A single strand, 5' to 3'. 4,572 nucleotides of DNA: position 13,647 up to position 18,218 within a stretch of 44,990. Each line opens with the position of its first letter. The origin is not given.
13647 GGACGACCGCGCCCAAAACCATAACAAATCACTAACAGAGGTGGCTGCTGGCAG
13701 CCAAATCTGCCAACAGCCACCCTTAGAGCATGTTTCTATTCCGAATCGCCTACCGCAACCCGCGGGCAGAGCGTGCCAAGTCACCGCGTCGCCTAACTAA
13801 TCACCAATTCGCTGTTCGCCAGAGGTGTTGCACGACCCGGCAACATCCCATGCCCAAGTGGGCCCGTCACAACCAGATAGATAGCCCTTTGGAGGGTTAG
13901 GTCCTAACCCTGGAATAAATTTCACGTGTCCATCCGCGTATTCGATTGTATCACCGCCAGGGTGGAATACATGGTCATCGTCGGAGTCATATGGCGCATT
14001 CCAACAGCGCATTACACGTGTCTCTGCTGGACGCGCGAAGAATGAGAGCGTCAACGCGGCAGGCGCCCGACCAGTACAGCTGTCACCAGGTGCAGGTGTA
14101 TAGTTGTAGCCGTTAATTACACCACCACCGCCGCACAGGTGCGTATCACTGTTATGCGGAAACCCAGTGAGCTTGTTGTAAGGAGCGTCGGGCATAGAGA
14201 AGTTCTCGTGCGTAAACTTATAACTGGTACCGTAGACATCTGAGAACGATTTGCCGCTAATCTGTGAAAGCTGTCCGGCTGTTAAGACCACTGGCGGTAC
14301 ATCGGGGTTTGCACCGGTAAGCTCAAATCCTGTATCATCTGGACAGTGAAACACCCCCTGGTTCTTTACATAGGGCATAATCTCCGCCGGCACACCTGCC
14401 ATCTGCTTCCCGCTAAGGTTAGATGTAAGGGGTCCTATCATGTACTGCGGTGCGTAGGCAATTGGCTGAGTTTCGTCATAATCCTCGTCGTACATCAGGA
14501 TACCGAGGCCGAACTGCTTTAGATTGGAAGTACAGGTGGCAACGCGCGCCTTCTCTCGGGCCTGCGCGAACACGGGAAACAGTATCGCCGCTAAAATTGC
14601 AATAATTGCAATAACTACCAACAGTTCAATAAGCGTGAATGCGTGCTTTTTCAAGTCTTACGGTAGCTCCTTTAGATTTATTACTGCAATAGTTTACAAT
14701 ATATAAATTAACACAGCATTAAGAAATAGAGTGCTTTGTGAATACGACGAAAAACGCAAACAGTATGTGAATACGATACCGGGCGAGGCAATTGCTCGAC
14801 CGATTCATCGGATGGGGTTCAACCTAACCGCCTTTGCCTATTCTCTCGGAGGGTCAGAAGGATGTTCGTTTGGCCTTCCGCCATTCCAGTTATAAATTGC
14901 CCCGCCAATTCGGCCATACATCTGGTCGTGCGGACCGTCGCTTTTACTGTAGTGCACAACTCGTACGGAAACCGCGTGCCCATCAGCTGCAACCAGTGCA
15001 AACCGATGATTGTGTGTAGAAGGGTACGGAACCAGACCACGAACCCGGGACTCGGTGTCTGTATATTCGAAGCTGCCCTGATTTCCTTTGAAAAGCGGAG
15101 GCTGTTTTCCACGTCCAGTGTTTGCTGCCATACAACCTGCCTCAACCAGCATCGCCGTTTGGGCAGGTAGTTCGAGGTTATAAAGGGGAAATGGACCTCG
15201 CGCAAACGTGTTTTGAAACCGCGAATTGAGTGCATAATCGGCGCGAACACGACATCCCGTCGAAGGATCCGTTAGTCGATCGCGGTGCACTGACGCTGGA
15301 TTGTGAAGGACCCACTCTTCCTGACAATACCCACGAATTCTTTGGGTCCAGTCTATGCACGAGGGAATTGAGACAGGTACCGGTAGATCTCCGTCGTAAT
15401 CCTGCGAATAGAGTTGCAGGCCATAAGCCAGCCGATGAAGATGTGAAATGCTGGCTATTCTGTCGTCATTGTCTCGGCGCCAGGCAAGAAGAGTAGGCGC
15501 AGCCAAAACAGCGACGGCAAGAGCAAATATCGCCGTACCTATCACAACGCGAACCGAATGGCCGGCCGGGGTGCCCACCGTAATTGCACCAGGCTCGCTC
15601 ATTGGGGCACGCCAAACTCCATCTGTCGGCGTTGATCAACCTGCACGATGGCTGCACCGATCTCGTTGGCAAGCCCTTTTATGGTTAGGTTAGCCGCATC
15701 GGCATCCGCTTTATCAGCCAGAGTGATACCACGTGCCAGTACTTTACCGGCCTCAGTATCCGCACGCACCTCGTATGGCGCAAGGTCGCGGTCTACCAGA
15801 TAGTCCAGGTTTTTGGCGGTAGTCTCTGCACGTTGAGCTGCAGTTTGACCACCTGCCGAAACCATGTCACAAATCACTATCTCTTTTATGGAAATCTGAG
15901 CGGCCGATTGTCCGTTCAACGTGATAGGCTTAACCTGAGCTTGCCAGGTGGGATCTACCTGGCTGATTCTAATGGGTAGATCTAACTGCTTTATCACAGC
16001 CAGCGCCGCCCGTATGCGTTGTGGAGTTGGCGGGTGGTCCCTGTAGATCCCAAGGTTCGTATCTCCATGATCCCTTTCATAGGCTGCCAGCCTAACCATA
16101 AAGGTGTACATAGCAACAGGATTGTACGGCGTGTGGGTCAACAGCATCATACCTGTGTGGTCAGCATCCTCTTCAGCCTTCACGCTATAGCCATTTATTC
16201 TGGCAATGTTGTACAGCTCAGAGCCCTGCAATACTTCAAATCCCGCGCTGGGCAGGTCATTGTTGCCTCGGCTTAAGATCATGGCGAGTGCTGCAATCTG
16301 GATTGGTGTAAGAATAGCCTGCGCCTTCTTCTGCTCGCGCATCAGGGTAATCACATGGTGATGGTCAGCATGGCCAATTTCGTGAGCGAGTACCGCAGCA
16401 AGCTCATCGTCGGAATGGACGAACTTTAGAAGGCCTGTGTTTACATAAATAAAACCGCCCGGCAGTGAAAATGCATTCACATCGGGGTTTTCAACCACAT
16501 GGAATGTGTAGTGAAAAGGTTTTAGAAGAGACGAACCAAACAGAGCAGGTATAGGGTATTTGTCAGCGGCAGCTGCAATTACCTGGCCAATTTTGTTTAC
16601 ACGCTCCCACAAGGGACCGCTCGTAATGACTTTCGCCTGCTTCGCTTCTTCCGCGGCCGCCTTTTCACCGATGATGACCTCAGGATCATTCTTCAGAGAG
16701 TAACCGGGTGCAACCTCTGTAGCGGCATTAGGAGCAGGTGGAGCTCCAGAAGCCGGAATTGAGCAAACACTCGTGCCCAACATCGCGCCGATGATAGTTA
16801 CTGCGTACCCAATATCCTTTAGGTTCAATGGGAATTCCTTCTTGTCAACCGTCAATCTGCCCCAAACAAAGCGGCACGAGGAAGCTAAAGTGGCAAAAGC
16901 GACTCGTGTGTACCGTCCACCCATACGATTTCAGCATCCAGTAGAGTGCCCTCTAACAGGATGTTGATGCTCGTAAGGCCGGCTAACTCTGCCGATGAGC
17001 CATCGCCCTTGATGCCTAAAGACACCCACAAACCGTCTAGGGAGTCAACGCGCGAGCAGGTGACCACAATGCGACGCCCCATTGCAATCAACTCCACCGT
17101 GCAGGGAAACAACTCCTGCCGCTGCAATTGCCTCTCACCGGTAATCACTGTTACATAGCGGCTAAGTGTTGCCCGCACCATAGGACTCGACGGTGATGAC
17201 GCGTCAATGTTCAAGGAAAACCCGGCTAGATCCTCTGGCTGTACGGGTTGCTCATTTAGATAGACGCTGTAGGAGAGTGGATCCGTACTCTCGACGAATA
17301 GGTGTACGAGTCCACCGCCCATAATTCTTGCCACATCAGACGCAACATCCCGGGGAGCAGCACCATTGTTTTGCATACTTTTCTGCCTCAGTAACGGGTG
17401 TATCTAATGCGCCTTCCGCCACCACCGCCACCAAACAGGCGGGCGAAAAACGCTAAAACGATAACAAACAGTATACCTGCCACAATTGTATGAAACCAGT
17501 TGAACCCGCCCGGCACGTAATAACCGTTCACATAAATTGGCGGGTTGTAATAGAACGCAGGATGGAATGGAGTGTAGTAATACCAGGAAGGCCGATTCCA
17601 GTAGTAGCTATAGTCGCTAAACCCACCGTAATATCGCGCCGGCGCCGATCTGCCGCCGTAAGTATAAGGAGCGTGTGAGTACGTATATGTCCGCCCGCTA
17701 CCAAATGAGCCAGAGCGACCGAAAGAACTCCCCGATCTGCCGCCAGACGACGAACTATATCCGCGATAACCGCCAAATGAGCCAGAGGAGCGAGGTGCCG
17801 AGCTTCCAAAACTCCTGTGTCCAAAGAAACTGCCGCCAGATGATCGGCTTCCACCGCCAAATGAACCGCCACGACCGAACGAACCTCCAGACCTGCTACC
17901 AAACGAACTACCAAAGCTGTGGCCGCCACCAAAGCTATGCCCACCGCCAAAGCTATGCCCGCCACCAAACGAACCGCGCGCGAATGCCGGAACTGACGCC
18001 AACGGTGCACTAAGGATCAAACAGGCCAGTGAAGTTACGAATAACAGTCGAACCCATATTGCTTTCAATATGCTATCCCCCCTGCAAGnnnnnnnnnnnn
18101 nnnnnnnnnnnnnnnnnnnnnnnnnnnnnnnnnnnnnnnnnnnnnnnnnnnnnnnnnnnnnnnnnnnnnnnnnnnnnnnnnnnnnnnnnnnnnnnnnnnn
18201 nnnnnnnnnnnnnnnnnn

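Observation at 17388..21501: Co-oriented cluster of secreted low-complexity proteins sharing a Tyr-rich '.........' segment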

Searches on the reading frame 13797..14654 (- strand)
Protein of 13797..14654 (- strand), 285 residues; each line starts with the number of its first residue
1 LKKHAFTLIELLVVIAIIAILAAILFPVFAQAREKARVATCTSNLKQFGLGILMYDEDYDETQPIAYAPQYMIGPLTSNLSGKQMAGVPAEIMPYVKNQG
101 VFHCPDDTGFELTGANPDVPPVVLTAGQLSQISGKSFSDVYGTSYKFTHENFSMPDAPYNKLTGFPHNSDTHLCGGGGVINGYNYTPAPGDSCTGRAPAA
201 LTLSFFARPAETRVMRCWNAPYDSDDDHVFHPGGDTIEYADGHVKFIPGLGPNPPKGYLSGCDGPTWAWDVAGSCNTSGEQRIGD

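Call 72: search_protein_families(library=pfam, proteins=[window:13797-14654:-], max_evalue=0.01)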
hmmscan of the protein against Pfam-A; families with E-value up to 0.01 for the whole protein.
window:13797-14654:- (285 aa): 2 families
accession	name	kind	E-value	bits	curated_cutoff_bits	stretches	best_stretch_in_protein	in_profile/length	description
PF07596.16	SBP_bac_10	-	1.4e-09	38.8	23.3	1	31-100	2-64/268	Protein of unknown function (DUF1559)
PF07963.17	N_methyl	-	2.9e-08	33.4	21.2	1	2-26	3-27/27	Prokaryotic N-terminal methylation motif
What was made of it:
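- On DUF1559 / prepilin-type N-terminal methylation proteins (gene 13797..14654): PF07963 E=2.9e-8 and PF07596 E=1.4e-9 (call 72).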

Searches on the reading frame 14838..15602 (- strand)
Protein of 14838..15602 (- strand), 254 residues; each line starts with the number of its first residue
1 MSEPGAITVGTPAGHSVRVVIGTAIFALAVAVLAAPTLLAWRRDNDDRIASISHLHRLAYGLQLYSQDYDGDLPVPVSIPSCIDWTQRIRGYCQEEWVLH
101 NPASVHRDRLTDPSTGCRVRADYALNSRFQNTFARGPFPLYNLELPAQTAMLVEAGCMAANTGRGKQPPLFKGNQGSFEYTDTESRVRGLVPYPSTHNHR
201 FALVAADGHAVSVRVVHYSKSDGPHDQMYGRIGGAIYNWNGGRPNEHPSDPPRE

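Call 3: search_protein_families(library=pfam, proteins=[window:14838-15602:-], max_evalue=1)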
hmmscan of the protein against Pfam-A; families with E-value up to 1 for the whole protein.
window:14838-15602:- (254 aa): 2 families
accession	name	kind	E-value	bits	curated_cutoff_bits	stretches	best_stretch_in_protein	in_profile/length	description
PF24027.1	DUF7338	-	0.092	12.8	27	1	24-103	16-88/180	Family of unknown function (DUF7338)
PF17977.7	zf-RING_13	-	0.18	12.4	25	1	190-230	25-65/68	RING/Ubox like zinc-binding domain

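Call 4: search_protein_families(library=ncbifam, proteins=[window:14838-15602:-], max_evalue=1)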
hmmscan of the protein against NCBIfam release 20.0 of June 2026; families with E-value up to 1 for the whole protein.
window:14838-15602:- (254 aa): 0 families

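Call 66: search_protein_families(library=phrogs, proteins=[window:14838-15602:-], max_evalue=0.1)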
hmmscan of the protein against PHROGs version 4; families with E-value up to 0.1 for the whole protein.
window:14838-15602:- (254 aa): 0 families

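Call 67: search_protein_families(library=padloc, proteins=[window:14838-15602:-], max_evalue=0.1)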
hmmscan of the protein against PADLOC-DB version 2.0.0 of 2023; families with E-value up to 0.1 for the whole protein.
window:14838-15602:- (254 aa): 0 families

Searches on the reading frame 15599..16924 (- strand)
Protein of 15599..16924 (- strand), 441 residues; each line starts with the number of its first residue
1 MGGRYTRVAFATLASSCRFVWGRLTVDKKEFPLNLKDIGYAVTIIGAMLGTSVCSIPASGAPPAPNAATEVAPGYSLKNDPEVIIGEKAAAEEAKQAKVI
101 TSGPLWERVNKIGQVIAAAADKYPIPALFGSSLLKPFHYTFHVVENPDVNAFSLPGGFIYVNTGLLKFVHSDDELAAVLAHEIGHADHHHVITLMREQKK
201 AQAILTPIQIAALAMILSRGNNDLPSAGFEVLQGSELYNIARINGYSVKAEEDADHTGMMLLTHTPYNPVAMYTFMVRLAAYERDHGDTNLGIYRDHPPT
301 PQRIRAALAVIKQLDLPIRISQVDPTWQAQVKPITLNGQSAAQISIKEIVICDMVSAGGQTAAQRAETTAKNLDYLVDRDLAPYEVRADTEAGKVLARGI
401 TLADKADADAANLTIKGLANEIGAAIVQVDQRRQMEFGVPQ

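Call 3: search_protein_families(library=pfam, proteins=[window:15599-16924:-], max_evalue=1)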
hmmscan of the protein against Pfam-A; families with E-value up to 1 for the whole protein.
window:15599-16924:- (441 aa): 1 family
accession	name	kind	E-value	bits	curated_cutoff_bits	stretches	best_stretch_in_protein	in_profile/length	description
PF01435.24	Peptidase_M48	-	2.6e-27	96.3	20.3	1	136-308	24-183/186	Peptidase family M48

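Call 4: search_protein_families(library=ncbifam, proteins=[window:15599-16924:-], max_evalue=1)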
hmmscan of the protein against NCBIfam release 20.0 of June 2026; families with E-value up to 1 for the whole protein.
window:15599-16924:- (441 aa): 10 families
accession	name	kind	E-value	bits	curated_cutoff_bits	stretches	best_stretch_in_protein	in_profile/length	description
NF052400.1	M48_BAM_BepA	equivalog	4.9e-28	98.1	570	1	77-305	41-251/483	beta-barrel assembly-enhancing protease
NF052399.1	M48_lipo_LoiP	exception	1.3e-11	44.5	365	1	139-305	87-238/247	metalloprotease LoiP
NF003965.0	PRK05457.1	equivalog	0.00031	20.2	245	1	145-194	101-153/285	protease HtpX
NF002322.0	PRK01265.1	equivalog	0.00032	20.3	275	1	144-195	108-160/325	zinc metalloprotease HtpX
NF002826.0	PRK03001.1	equivalog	0.0016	17.7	369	1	159-217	110-164/285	zinc metalloprotease HtpX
NF002363.0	PRK01345.1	equivalog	0.0018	17.4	422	1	158-205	108-154/318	zinc metalloprotease HtpX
NF002775.0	PRK02870.1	equivalog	0.0022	17.3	285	1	141-218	136-216/338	zinc metalloprotease HtpX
NF002669.0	PRK02391.1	equivalog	0.0043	16.3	341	1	159-194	119-153/298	zinc metalloprotease HtpX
NF003425.0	PRK04897.1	equivalog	0.021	14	355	1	142-189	101-151/298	zinc metalloprotease HtpX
TIGR02290.1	M3_fam_3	subfamily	0.31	9.9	561.7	1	177-195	377-395/587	M3 family oligoendopeptidase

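Call 67: search_protein_families(library=padloc, proteins=[window:15599-16828:-], max_evalue=0.1)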
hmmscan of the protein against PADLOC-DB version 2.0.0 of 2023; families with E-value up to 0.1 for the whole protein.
window:15599-16828:- (409 aa): 0 families

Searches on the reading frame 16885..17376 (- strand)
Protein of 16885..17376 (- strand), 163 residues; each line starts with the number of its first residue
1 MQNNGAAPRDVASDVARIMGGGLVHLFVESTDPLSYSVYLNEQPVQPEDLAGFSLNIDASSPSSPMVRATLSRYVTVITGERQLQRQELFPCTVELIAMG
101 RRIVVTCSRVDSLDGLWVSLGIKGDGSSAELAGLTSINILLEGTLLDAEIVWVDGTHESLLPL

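Call 3: search_protein_families(library=pfam, proteins=[window:16885-17376:-], max_evalue=1)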
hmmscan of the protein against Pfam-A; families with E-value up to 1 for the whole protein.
window:16885-17376:- (163 aa): 0 families

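Call 4: search_protein_families(library=ncbifam, proteins=[window:16885-17376:-], max_evalue=1)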
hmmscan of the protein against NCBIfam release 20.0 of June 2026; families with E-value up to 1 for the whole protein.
window:16885-17376:- (163 aa): 0 families

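Call 66: search_protein_families(library=phrogs, proteins=[window:16885-17376:-], max_evalue=0.1)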
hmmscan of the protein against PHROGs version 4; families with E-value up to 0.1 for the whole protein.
window:16885-17376:- (163 aa): 0 families

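Call 67: search_protein_families(library=padloc, proteins=[window:16885-17376:-], max_evalue=0.1)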
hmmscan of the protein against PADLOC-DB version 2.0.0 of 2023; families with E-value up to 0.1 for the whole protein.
window:16885-17376:- (163 aa): 0 families

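Call 70: search_solved_structures(query=A5, max_evalue=10)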
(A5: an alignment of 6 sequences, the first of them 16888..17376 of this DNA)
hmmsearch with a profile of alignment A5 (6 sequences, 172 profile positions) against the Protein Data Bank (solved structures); distinct sequences matched with E-value up to 10: 6.
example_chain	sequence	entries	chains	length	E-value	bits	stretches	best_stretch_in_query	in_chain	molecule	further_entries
3zhm_A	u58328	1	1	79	0.81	12.7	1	47-102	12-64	CI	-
8euq_D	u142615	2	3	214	0.92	12.5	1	106-139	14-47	c44H10 Fab light chain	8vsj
5a7l_A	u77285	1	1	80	0.93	12.5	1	47-101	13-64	CI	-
5yrx_A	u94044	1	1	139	1.1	12.3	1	12-66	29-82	Nucleoid-associated protein Rv3716c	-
6tri_A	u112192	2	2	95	1.4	11.9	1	47-101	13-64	CI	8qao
9rh1_C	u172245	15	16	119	1.4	11.9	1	106-139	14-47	Fv6F9 light chain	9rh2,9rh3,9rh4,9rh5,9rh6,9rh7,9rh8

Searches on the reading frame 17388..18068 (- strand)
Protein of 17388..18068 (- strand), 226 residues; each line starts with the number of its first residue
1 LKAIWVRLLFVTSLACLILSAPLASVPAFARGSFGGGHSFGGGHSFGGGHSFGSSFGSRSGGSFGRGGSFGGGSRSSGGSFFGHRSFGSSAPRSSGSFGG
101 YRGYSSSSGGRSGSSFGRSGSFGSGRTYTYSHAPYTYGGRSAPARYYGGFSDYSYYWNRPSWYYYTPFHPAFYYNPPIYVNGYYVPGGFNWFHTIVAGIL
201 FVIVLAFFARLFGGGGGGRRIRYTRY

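Call 3: search_protein_families(library=pfam, proteins=[window:17388-18068:-], max_evalue=1)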
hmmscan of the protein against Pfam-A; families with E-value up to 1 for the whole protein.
window:17388-18068:- (226 aa): 0 families

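Call 4: search_protein_families(library=ncbifam, proteins=[window:17388-18068:-], max_evalue=1)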
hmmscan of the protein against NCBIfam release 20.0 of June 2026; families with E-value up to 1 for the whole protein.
window:17388-18068:- (226 aa): 1 family
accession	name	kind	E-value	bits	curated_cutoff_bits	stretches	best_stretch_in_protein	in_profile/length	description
NF038354.1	trnsprt_adja_43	subfamily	0.62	10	40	0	195-208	12-25/39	putative transporter small subunit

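Call 66: search_protein_families(library=phrogs, proteins=[window:17388-18068:-], max_evalue=0.1)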
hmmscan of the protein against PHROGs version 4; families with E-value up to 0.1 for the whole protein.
window:17388-18068:- (226 aa): 0 families

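Call 67: search_protein_families(library=padloc, proteins=[window:17388-18068:-], max_evalue=0.1)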
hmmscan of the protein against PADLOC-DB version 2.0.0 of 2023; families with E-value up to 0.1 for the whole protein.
window:17388-18068:- (226 aa): 0 families

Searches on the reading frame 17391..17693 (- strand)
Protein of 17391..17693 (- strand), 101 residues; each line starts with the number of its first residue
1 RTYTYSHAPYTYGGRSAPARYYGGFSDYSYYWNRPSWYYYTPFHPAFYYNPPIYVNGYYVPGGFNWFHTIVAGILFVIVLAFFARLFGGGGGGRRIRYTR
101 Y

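Call 59: find_homologous_proteins(query=A3)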
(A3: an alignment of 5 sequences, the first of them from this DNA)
Query A3 (5 sequences) (101 aa, profile of the alignment): 43 proteins with E <= 0.001 among 812 candidates.
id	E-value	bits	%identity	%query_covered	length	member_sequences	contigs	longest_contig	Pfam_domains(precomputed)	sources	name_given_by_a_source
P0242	1.2e-33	133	60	91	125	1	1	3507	-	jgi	jgi:hypothetical protein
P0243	4.1e-32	128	63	88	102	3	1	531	-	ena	-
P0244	2.6e-31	126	56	93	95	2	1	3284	-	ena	-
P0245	3.4e-31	125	48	76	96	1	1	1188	-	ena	-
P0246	6.5e-30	121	54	99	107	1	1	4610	-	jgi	-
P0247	3.7e-29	119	60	88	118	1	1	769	-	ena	-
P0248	5.0e-29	118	54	66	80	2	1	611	-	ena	-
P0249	1.4e-27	114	52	89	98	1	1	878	-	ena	-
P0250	1.9e-27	113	51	85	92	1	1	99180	-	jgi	jgi:hypothetical protein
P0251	1.5e-26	110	54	79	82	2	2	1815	-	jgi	jgi:hypothetical protein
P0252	8.6e-26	108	56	84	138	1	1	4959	-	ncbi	-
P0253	9.8e-26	108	52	78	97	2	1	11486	-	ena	-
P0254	3.5e-25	106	51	69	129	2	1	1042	-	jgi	jgi:hypothetical protein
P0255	1.2e-24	104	49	66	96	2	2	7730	-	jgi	jgi:hypothetical protein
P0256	2.1e-24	104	54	75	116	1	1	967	-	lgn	-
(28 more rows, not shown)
